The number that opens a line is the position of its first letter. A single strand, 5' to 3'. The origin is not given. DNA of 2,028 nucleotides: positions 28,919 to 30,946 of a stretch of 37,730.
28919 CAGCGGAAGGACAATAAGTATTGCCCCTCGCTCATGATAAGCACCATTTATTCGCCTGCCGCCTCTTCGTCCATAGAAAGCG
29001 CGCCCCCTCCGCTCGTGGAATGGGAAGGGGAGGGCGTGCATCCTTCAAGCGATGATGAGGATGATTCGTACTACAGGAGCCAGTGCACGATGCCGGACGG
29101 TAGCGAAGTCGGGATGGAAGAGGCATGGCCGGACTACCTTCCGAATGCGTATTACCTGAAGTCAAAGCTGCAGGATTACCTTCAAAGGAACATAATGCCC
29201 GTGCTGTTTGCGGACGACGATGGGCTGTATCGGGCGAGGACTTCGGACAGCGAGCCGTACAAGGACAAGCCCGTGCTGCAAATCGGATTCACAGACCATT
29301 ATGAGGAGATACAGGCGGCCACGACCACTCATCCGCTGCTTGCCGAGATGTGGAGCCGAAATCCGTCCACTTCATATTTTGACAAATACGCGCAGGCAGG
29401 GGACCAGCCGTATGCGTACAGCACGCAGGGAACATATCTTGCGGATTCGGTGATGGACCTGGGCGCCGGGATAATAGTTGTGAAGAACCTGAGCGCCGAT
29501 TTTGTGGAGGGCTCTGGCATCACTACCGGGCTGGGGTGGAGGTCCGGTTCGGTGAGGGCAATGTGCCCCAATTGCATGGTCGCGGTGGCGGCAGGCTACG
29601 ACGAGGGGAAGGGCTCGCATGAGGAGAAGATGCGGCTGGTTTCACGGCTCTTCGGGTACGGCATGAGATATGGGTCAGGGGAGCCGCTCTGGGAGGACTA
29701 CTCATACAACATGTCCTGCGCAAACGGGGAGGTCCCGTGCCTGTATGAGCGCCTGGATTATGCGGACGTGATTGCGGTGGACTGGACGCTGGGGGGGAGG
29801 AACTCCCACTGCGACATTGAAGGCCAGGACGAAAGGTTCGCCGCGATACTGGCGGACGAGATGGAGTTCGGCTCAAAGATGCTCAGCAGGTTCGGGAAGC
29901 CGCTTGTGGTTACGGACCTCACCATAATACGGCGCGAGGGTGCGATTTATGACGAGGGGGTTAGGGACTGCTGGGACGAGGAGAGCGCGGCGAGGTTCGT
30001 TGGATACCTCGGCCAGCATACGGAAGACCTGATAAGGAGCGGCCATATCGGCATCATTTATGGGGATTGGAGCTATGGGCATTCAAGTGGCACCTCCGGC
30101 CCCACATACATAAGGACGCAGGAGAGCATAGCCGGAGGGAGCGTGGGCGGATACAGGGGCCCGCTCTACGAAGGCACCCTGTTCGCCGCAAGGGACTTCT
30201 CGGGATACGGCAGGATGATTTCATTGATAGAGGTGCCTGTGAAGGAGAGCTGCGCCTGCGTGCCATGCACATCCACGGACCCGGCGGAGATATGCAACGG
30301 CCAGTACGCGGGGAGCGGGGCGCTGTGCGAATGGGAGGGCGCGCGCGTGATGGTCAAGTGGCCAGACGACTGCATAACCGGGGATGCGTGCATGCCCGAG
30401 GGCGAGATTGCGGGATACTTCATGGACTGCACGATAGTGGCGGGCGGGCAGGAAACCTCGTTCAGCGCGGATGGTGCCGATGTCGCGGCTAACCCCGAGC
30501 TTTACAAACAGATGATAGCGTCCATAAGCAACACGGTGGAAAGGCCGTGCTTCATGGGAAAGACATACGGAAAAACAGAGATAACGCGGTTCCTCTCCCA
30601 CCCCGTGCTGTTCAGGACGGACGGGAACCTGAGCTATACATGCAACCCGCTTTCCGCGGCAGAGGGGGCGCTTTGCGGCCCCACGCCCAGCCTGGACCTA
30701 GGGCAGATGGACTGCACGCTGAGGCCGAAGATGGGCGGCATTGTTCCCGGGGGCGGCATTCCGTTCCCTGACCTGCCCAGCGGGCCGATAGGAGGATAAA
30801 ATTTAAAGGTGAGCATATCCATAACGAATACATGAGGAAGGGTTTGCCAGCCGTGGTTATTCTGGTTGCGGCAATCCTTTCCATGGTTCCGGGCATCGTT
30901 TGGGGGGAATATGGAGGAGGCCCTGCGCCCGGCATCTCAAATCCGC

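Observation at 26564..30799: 1411-aa Cys-rich secreted giant whose start is coupled to the last paralog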

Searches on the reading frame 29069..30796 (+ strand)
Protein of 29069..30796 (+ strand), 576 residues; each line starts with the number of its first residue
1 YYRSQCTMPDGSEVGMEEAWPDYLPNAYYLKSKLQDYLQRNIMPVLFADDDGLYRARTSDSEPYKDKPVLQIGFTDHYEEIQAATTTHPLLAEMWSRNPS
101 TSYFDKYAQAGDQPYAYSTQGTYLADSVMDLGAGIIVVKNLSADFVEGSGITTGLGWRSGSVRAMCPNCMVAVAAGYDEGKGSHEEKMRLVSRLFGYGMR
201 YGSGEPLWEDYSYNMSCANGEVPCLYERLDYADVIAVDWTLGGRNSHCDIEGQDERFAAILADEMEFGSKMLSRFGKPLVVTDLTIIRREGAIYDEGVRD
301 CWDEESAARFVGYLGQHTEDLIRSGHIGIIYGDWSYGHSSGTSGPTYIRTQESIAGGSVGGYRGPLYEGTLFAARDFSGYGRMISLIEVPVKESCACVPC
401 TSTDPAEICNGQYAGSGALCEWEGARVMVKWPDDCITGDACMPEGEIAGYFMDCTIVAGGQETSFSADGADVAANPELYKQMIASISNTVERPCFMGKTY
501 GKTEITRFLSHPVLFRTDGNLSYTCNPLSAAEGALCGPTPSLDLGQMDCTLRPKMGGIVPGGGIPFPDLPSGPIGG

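Call 40: predict_structure(alignment_id=A3)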
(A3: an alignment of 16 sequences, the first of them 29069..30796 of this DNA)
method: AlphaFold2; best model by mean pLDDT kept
length: 576 residues; sequences in the alignment: 16
mean_pLDDT: 72.2   pTM: 0.61
mean pLDDT of the five models: 72.2, 67.2, 65.0, 62.5, 61.7
residues with pLDDT >= 90: 42; 70-90: 336; 50-70: 116; < 50: 82
segments of 3 or more residues with pLDDT < 50: 333-341, 346-362, 507-517, 521-541, 556-576
pLDDT, mean of each block of 10 residues (from residue 1): 59 65 60 66 76 79 79 81 79 75 78 83 73 80 79 86 83 85 86 85 69 82 87 89 76 88 90 88 73 61 79 80 78 41 46 37 61 65 72 89 79 86 84 86 86 73 77 80 78 86 59 46 37 32 67 59 34 34
secondary structure, 60 per line:
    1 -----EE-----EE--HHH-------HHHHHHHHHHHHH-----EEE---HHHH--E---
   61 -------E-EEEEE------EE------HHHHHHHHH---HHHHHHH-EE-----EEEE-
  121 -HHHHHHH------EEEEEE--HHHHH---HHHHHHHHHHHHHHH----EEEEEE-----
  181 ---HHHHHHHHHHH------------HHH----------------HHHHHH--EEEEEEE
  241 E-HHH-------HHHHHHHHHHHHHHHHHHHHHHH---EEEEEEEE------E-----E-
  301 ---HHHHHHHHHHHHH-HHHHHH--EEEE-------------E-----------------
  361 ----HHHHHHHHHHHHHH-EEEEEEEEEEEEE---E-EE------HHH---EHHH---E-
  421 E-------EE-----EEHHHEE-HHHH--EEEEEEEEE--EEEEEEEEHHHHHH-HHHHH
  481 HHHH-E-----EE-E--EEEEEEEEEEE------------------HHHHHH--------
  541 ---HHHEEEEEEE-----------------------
elements in order: H27-39 E45-47 H51-54 E70-74 H89-97 H101-107 E116-119 H122-128 E135-140 H143-147 H151-165 E170-175 H184-194 H226-231 E234-241 H253-275 E279-286 H304-316 H318-323 E326-329 H365-378 E380-392 H444-447 E450-458 E461-468 H469-474 H476-484 E498-508 H527-532 E547-553

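Call 43: fold_search(model_id=the predicted structure, library=pdb)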
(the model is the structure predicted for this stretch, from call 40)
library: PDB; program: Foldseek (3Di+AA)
matches with E <= 10: 800; with E <= 0.001: 0
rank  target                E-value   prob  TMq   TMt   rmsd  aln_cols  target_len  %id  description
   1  6gp5_B                3.8e-03  0.99  0.22  0.38  11.3       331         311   11  Beta-1,4-galactanase from Bacteroides thetaiotaomicron (released 2018-12-26)
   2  6mvf_A                4.5e-03  0.63  0.21  0.19  17.3       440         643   11  Crystal structure of FMN-binding beta-glucuronidase from Facaelibacterium prausnitzii L2-6 (released 2019-01-30)
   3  7osk_A                1.1e-02  0.91  0.23  0.35  12.6       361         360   10  Ignisphaera aggregans GH53 catalytic domain (released 2021-09-29)
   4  6xxw                  1.4e-02  0.91  0.17  0.17   7.2       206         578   13  Structure of beta-D-Glucuronidase for Dictyoglomus thermophilum. (released 2020-07-15)
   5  6zta_A                1.8e-02  0.51  0.19  0.22  13.8       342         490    8  X-ray structure of mutated arabinofuranosidase (released 2021-02-10)
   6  6lej_A                2.1e-02  0.84  0.16  0.15   8.0       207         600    9  Structure of E. coli beta-glucuronidase complex with C6-propyl uronic isofagomine (released 2021-01-27)
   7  1r86                  2.7e-02  0.63  0.17  0.24   8.3       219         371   10  Crystal structure of the extracellular xylanase from Geobacillus stearothermophilus T-6 (XT6, monoclinic form): The E159 (released 2005-07-19)
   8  6u7j_A                3.1e-02  0.97  0.18  0.18   6.3       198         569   13  Uncultured Clostridium sp. Beta-glucuronidase (released 2019-10-30)
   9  6d33_D                4.4e-02  0.84  0.16  0.36   5.9       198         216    9  Crystal structure of BH1352 2-deoxyribose-5-phosphate from Bacillus halodurans (released 2019-10-16)
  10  6d33_A                4.4e-02  0.84  0.16  0.35   5.7       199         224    8  Crystal structure of BH1352 2-deoxyribose-5-phosphate from Bacillus halodurans (released 2019-10-16)
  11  6zt6_A                4.9e-02  0.30  0.19  0.22  14.1       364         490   10  X-ray structure of mutated arabinofuranosidase (released 2021-02-10)
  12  3ndo_A                5.2e-02  0.85  0.17  0.37   6.8       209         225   13  Crystal structure of deoxyribose phosphate aldolase from mycobacterium smegmatis (released 2010-07-21)
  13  6d33_F                5.5e-02  0.82  0.16  0.35   5.9       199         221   10  Crystal structure of BH1352 2-deoxyribose-5-phosphate from Bacillus halodurans (released 2019-10-16)
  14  6lem_A                5.5e-02  0.75  0.16  0.15   7.3       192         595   11  Structure of E. coli beta-glucuronidase complex with C6-nonyl uronic isofagomine (released 2021-01-27)
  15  3zmr_A                5.8e-02  0.14  0.16  0.19  18.1       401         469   10  Bacteroides ovatus GH5 xyloglucanase in complex with a XXXG heptasaccharide (released 2014-01-15)
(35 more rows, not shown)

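Call 51: fold_search(model_id=the predicted structure, library=viral)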
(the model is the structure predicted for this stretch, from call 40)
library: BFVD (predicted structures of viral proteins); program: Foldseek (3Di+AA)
matches with E <= 10: 781; with E <= 0.001: 0
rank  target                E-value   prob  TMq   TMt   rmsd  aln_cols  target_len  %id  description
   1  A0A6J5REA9            1.1e-02  0.98  0.25  0.34  10.5       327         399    9  Uncharacterized protein [uncultured Caudovirales phage]
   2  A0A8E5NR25            3.6e-02  0.25  0.18  0.15  20.1       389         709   10  (no name in the UniProt tables at hand)
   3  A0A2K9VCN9            6.5e-02  0.28  0.17  0.17  15.5       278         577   12  Glycosyl hydrolase [Lactobacillus phage Bacchae]
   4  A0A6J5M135            8.6e-02  0.33  0.15  0.21  15.9       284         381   10  Radical_SAM domain containing protein [uncultured Caudovirales phage]
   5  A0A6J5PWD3            1.0e-01  0.47  0.17  0.26   9.3       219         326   10  Glycoside hydrolase family 5 domain-containing protein [uncultured Caudovirales phage]
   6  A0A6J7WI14            1.0e-01  0.21  0.14  0.19  16.3       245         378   11  AslB Arylsulfatase regulator (Fe-S oxidoreductase) [uncultured Caudovirales phage]
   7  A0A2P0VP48            1.3e-01  0.20  0.20  0.29  15.1       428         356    9  Alpha-galactosidase [Tetraselmis virus 1]
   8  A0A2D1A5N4            1.5e-01  0.10  0.06  0.07  17.6       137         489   18  Tegument protein G48 [vespertilionid gammaherpesvirus 3]
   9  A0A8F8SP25            1.7e-01  0.25  0.16  0.26   7.4       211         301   10  (no name in the UniProt tables at hand)
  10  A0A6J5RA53            1.7e-01  0.23  0.22  0.29  12.2       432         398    9  Glycoside hydrolase, family 5 [uncultured Caudovirales phage]
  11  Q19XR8                1.8e-01  0.10  0.05  0.17  17.6       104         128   12  Uncharacterized protein [Mycobacterium phage Wildcat]
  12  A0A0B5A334            2.0e-01  0.11  0.05  0.19  17.7        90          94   14  Uncharacterized protein [Mycobacterium phage Cosmo]
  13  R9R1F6                3.1e-01  0.21  0.05  0.29  13.9        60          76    8  Uncharacterized protein [Lactococcus lactis phage p272]
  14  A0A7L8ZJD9            3.5e-01  0.06  0.11  0.14  20.1       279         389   12  Putative radical SAM protein [Campylobacter phage F379]
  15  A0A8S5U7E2            3.5e-01  0.06  0.15  0.19  17.8       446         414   11  Hydrolase [Podoviridae sp. ctDd04]
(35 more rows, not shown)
